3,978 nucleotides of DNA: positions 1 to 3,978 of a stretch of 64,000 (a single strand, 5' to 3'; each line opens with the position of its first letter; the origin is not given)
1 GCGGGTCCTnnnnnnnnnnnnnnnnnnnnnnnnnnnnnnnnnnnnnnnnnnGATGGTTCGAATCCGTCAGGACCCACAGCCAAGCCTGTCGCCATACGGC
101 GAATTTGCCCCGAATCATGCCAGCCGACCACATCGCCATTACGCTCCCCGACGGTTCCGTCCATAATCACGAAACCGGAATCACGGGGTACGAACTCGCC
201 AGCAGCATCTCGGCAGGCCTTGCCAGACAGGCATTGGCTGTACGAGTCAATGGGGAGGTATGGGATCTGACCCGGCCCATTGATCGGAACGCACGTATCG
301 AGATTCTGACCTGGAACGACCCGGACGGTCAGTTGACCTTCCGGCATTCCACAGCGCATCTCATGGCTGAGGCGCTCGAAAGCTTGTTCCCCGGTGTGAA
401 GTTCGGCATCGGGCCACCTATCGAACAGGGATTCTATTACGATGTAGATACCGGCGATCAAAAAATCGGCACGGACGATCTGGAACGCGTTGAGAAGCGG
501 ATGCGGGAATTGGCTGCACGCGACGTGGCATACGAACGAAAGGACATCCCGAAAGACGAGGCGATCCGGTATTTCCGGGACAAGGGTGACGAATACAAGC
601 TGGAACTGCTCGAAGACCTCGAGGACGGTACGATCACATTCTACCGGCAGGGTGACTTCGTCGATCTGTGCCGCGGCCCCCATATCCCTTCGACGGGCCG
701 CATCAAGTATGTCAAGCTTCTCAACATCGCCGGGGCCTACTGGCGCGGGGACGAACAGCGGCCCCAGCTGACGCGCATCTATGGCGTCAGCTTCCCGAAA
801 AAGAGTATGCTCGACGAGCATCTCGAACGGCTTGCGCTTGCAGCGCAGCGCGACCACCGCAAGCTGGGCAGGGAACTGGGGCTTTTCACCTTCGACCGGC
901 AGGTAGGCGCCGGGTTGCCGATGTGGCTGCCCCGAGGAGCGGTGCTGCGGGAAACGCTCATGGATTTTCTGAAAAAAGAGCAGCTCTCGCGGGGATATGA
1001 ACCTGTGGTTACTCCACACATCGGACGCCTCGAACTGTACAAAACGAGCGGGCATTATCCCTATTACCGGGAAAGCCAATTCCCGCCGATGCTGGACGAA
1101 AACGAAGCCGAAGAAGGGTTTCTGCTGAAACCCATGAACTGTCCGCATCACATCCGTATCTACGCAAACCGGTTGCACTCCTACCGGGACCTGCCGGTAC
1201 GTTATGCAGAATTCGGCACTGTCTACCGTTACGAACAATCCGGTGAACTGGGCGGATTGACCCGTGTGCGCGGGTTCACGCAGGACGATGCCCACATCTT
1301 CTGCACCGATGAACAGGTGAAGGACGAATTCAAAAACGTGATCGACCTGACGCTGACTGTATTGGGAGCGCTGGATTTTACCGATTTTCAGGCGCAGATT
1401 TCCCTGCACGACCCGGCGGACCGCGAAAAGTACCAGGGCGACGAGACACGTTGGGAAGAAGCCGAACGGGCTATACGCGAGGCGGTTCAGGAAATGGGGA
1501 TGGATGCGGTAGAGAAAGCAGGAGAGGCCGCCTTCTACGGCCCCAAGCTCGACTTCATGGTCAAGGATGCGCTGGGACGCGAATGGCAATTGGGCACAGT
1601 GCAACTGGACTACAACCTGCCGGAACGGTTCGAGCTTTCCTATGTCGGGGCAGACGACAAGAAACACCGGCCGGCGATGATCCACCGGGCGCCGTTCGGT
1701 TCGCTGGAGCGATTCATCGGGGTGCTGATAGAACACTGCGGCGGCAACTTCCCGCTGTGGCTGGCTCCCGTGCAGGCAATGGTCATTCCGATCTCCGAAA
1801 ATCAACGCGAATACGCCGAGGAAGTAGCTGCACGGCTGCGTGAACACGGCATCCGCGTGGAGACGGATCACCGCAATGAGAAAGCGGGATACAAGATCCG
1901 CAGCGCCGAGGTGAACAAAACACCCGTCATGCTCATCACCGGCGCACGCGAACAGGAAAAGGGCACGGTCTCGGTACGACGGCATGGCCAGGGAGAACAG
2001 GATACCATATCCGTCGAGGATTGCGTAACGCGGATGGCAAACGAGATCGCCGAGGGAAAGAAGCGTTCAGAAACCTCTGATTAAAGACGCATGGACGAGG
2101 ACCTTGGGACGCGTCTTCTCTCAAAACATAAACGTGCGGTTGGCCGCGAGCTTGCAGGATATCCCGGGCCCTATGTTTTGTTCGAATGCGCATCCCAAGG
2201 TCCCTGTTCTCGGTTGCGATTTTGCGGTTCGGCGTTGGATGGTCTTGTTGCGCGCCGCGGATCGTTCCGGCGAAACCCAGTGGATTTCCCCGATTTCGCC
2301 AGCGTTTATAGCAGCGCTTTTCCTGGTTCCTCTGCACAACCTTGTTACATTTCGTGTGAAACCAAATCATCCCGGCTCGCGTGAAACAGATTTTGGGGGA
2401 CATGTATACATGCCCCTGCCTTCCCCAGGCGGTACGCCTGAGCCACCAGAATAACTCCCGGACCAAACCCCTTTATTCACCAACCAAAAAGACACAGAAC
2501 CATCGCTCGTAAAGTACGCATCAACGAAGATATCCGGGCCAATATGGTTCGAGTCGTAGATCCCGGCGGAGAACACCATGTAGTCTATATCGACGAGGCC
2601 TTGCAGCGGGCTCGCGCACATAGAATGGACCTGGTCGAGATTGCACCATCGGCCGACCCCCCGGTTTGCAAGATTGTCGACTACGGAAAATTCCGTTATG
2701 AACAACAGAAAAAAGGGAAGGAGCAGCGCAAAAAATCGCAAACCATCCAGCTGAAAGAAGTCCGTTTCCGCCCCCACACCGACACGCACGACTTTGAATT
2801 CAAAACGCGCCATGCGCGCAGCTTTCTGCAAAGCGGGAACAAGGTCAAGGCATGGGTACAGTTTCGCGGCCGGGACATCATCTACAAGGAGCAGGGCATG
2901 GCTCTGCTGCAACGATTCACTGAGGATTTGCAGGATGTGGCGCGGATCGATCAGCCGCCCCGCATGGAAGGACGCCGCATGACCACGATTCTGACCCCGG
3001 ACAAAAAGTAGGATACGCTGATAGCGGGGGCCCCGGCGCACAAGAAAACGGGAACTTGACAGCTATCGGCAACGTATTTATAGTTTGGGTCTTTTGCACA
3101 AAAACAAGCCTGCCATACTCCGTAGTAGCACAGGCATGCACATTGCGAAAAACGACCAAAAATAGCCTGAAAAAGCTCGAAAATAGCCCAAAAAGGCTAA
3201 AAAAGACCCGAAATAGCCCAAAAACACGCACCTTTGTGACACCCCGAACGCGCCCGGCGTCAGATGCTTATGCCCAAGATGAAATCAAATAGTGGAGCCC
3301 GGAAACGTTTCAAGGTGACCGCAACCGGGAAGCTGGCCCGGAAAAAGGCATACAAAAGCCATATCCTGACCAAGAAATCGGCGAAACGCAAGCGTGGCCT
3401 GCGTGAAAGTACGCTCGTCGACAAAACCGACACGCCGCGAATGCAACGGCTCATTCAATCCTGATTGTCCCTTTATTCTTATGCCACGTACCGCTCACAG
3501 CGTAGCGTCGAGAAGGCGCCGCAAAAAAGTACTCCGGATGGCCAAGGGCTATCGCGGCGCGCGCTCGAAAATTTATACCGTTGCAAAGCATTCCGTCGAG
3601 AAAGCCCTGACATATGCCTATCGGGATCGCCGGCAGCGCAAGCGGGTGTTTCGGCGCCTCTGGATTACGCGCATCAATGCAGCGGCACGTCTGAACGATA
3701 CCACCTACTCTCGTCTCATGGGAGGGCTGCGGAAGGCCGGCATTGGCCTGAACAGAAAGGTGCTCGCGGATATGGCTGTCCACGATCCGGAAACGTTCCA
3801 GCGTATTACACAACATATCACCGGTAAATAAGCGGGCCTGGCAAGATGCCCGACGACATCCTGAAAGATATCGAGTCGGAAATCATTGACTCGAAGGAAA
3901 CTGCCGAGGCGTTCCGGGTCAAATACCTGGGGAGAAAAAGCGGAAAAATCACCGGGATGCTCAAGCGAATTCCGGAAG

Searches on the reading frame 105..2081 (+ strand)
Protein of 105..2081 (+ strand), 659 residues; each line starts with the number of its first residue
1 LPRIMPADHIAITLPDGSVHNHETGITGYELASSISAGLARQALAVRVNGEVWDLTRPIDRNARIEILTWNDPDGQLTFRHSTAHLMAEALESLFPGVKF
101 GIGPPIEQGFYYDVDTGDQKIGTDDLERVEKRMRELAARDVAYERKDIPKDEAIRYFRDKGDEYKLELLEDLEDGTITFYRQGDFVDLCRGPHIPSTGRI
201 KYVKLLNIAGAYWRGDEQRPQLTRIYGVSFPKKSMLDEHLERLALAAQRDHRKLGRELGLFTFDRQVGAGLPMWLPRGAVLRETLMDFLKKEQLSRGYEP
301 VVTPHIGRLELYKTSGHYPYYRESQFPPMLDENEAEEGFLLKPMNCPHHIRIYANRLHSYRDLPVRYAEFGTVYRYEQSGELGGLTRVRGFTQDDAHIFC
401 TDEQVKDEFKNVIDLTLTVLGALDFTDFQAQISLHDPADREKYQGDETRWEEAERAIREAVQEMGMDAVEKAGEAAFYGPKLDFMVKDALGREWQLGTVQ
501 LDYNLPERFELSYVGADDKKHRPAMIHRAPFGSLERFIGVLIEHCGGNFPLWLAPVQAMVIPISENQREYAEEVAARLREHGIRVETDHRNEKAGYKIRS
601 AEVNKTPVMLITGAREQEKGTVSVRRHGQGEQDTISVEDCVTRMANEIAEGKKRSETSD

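Call 62: search_protein_families(library=pfam, proteins=[window:105-2081:+], max_evalue=0.00001)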
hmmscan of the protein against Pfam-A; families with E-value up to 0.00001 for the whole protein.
window:105-2081:+ (659 aa): 4 families
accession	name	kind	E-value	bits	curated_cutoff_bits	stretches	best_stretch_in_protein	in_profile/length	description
PF00587.30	tRNA-synt_2b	-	6.9e-47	160.2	29.3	1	333-544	5-178/179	tRNA synthetase class II core domain (G, H, P, S and T)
PF03129.25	HGTP_anticodon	-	2.4e-24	85.8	21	1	557-644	1-91/94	Anticodon binding domain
PF07973.19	tRNA_SAD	-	4.4e-15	55.8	24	1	177-226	1-44/44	Threonyl and Alanyl tRNA synthetase second additional domain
PF02824.27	TGS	-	3.5e-12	46.6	22.2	1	10-69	1-60/60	TGS domain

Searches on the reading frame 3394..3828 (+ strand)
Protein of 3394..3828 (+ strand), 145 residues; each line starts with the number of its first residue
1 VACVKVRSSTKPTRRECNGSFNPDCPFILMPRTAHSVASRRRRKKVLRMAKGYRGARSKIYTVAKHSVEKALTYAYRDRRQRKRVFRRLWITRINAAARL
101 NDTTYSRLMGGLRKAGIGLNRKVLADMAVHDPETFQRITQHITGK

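Call 62: search_protein_families(library=pfam, proteins=[window:3394-3828:+], max_evalue=0.00001)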
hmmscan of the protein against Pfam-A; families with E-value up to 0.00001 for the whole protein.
window:3394-3828:+ (145 aa): 1 family
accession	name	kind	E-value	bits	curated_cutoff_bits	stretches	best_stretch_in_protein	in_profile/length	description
PF00453.23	Ribosomal_L20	-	1.6e-44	150.9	30.8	1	32-137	1-106/107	Ribosomal protein L20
